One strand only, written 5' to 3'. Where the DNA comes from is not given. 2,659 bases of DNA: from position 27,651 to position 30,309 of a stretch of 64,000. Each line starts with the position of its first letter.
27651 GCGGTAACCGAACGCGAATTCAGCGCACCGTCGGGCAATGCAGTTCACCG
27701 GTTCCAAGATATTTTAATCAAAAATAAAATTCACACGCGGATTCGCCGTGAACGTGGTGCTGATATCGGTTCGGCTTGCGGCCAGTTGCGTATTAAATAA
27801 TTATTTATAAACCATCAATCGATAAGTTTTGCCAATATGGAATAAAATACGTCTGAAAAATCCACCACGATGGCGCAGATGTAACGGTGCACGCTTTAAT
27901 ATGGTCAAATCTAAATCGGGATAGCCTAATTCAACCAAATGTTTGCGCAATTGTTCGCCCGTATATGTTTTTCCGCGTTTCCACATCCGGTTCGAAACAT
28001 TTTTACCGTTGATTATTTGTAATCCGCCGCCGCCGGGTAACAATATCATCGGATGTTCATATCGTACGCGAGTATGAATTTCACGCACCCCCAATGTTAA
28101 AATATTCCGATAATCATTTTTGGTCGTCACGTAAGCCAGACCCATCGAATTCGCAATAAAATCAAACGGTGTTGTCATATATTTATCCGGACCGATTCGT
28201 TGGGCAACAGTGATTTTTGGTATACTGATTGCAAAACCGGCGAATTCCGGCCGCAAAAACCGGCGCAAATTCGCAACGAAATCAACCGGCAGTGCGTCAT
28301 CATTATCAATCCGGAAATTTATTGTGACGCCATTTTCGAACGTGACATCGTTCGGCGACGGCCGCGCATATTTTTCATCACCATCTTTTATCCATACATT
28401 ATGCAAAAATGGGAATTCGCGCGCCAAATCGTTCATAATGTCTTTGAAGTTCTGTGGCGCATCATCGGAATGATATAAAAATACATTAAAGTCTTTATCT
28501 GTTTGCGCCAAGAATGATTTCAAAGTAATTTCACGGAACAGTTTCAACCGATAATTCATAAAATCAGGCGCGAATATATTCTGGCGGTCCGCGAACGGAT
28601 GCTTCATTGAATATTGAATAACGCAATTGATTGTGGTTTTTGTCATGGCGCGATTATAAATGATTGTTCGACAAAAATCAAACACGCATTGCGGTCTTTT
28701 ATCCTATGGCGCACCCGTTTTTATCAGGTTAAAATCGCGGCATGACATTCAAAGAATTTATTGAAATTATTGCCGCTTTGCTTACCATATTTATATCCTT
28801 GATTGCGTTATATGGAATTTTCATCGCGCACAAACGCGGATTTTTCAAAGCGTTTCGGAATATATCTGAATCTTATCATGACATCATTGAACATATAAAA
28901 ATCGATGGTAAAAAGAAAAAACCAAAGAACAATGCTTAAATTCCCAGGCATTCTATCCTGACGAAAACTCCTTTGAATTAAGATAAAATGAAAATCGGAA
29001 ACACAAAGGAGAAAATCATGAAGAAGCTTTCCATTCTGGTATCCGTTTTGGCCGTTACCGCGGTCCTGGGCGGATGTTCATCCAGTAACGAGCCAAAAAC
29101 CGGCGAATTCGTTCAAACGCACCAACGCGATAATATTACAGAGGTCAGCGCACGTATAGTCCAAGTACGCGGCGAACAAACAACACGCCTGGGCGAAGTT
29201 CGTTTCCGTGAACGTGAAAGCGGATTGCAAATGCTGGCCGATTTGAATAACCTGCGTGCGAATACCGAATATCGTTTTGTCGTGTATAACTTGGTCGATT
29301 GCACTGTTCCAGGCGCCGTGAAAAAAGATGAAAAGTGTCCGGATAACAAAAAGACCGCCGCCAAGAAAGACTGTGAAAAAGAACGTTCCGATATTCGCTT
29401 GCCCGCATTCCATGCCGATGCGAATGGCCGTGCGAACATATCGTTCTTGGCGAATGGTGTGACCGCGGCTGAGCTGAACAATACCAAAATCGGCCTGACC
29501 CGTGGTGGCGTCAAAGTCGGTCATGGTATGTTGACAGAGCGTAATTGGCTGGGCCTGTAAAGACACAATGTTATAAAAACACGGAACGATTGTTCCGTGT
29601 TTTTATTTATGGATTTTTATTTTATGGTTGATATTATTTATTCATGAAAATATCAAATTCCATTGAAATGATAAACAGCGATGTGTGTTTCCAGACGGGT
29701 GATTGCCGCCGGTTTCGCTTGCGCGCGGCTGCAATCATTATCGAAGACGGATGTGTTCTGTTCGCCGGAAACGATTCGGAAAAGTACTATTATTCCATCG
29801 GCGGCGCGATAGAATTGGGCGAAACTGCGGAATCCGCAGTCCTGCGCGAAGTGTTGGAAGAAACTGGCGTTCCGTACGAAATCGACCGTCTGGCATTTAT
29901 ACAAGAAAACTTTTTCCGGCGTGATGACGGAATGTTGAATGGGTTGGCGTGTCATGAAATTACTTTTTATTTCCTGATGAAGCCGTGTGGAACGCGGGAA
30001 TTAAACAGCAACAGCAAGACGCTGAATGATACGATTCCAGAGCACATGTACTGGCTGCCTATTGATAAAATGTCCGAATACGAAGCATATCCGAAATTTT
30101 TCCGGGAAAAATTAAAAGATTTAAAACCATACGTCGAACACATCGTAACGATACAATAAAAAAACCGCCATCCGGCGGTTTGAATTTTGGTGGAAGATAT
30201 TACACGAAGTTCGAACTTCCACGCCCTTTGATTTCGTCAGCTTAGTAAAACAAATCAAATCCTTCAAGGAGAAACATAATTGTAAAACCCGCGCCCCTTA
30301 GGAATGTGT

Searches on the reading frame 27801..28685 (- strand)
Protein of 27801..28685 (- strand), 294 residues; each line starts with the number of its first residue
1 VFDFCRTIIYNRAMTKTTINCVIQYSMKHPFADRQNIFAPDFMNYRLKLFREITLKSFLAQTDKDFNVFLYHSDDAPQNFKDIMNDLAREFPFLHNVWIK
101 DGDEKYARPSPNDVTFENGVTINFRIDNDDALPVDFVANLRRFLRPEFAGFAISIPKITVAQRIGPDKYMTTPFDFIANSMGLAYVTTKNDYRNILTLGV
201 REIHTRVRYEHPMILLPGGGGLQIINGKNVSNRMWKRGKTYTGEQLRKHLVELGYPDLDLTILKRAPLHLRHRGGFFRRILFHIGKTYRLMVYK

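Call 46: search_protein_families(library=pfam, proteins=[window:27801-28685:-], max_evalue=0.01)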
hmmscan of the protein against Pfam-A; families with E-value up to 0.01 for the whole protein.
window:27801-28685:- (294 aa): 2 families
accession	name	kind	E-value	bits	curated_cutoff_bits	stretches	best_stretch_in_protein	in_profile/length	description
PF11316.14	Rhamno_transf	-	5.4e-23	82.1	23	1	33-233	26-230/235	Putative rhamnosyl transferase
PF23643.1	TRAPPC13_C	-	0.0089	16.5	27.9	0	111-187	1-72/95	Trafficking protein particle complex subunit 13, C-terminal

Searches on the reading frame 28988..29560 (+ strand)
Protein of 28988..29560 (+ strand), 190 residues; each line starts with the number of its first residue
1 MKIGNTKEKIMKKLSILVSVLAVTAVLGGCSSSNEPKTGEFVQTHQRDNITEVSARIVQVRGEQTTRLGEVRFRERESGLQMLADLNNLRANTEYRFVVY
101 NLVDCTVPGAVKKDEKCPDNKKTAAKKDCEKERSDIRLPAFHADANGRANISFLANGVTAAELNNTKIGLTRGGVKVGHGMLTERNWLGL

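Call 93: search_protein_families(library=pfam, proteins=[window:28988-29560:+], max_evalue=0.01)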
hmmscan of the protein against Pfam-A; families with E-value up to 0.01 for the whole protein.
window:28988-29560:+ (190 aa): 1 family
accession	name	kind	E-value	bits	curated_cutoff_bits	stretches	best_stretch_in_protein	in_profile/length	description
PF00080.25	Sod_Cu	-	0.0017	19.2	28.9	1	69-165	3-98/133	Copper/zinc superoxide dismutase (SODC)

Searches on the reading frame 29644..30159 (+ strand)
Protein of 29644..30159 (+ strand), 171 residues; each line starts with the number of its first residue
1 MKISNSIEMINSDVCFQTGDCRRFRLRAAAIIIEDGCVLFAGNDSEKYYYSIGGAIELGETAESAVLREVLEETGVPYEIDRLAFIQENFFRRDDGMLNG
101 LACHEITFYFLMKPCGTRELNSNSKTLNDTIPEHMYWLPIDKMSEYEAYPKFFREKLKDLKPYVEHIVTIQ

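Call 93: search_protein_families(library=pfam, proteins=[window:29644-30159:+], max_evalue=0.01)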
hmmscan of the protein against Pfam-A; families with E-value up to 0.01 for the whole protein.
window:29644-30159:+ (171 aa): 1 family
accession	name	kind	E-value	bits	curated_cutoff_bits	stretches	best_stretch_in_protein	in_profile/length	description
PF00293.34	NUDIX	-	2.2e-12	47.6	21.1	1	25-145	3-119/134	NUDIX domain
